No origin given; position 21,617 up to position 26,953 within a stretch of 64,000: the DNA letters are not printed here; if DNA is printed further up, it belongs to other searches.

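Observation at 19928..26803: PorV-like barrel directly upstream of a 1678-aa C25 peptidase: a second, reversed-order PorU/PorV-type sorting module?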

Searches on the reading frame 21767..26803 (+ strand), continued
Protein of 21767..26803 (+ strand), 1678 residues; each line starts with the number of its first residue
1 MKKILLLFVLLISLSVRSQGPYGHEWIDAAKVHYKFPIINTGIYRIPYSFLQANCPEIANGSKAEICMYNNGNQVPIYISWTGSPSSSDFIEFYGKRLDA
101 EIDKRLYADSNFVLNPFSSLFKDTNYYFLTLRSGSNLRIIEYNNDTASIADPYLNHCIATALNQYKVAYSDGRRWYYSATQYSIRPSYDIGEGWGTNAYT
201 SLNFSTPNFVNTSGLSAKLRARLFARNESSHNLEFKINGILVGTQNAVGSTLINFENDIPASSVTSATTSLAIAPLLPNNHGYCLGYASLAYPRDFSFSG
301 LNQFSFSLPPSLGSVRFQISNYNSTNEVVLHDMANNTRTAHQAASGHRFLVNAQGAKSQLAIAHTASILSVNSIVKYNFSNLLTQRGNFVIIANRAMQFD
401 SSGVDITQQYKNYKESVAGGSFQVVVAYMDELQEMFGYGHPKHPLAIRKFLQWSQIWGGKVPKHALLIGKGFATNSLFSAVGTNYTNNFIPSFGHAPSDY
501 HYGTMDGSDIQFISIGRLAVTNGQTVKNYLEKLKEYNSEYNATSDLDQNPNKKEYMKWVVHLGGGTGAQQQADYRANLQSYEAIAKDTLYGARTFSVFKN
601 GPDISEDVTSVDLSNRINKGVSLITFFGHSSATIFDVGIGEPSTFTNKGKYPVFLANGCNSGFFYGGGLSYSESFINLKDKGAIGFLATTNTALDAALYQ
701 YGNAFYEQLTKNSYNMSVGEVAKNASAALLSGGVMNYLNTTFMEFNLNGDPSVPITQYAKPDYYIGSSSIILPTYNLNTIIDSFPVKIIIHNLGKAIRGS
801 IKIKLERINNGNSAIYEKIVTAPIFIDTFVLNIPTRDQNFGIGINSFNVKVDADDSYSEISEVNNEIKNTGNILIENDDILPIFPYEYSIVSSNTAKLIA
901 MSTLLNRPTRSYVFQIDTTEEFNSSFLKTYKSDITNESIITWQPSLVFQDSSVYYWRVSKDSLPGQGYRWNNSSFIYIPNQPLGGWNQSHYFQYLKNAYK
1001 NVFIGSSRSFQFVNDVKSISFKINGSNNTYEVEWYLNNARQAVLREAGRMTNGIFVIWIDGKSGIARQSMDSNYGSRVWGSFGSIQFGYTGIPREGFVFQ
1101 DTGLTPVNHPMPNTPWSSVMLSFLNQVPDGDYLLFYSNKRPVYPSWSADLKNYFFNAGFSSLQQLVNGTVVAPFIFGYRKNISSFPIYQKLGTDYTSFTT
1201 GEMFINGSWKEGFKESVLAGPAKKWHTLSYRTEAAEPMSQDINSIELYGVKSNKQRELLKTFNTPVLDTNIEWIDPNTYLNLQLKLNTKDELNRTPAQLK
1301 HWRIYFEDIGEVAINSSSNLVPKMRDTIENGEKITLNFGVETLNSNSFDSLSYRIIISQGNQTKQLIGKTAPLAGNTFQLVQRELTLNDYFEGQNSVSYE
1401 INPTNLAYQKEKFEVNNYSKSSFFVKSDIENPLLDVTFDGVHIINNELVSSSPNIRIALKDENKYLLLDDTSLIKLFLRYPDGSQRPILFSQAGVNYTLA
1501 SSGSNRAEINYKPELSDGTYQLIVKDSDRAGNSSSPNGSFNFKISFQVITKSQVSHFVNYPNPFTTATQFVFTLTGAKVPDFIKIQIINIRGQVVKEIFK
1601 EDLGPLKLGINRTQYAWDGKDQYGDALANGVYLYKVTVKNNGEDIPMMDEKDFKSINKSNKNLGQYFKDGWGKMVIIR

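Call 11: search_solved_structures(query=window:21767-26803:+, max_evalue=1, show_alignments=3)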
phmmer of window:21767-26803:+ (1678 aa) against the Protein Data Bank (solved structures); distinct sequences matched with E-value up to 1: 3.
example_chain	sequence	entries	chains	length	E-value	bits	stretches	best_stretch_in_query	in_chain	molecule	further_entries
7eh9_A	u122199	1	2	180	0.16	12.7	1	1581-1645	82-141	Basal-body rod modification protein FlgD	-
7bhq_A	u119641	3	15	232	0.23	12.2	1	1581-1645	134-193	Basal-body rod modification protein FlgD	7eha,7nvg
1cvr_A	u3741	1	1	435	0.55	10.9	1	498-693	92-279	GINGIPAIN R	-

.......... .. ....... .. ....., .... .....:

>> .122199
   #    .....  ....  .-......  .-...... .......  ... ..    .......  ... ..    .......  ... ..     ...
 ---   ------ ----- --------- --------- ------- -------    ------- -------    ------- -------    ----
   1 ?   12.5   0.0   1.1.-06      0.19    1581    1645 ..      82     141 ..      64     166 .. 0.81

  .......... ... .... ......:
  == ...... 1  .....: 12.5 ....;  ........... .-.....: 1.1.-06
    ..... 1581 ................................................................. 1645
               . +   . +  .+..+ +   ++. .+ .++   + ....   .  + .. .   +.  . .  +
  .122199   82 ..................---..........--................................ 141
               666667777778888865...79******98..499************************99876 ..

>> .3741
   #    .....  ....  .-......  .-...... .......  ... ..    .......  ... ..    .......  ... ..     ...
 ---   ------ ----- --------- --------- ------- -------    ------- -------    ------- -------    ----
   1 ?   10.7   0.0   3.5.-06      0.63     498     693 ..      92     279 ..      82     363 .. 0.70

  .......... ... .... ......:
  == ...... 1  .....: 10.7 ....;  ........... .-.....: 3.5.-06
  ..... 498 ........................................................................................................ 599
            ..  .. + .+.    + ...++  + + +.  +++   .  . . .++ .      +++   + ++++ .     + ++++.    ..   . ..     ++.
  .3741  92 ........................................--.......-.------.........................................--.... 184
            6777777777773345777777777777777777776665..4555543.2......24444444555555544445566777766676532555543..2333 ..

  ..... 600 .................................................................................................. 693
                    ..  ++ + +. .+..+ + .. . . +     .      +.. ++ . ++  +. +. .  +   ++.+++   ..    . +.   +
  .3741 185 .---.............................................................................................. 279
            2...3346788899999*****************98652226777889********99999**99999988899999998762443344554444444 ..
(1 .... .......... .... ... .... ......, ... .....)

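Call 12: find_encoding_contigs(protein=P0063, flank=10000, max_places=2)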
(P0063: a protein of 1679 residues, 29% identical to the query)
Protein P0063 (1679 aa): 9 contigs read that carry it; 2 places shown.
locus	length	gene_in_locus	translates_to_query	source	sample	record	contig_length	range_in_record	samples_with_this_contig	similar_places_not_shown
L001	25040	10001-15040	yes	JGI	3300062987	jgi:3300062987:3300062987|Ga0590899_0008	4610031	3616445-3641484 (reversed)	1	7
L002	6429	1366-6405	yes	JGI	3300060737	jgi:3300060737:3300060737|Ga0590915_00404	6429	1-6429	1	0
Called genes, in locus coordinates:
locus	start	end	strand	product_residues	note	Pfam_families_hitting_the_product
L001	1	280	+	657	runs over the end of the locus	PF00890:FAD_binding_2, PF02910:Succ_DH_flav_C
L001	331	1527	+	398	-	PF13175:AAA_15, PF13476:AAA_23 (weak), PF13304:AAA_21, PF13175:AAA_15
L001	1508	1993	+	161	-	-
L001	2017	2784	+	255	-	PF13085:Fer2_3, PF13187:Fer4_9 (faint), PF13183:Fer4_8, PF12838:Fer4_7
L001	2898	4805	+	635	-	PF13585:CHU_C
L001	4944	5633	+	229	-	PF13620:CarboxypepD_reg, PF13715:CarbopepD_reg_2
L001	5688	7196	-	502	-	PF03853:YjeF_N, PF01256:Carb_kinase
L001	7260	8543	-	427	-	PF00579:tRNA-synt_1b, PF22421:SYY_C-terminal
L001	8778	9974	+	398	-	-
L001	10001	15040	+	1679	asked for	PF01364:Peptidase_C25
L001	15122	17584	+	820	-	PF02585:PIG-L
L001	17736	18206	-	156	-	-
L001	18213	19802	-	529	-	-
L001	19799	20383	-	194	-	PF01725:Ham1p_like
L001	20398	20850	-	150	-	-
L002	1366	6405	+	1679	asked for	PF01364:Peptidase_C25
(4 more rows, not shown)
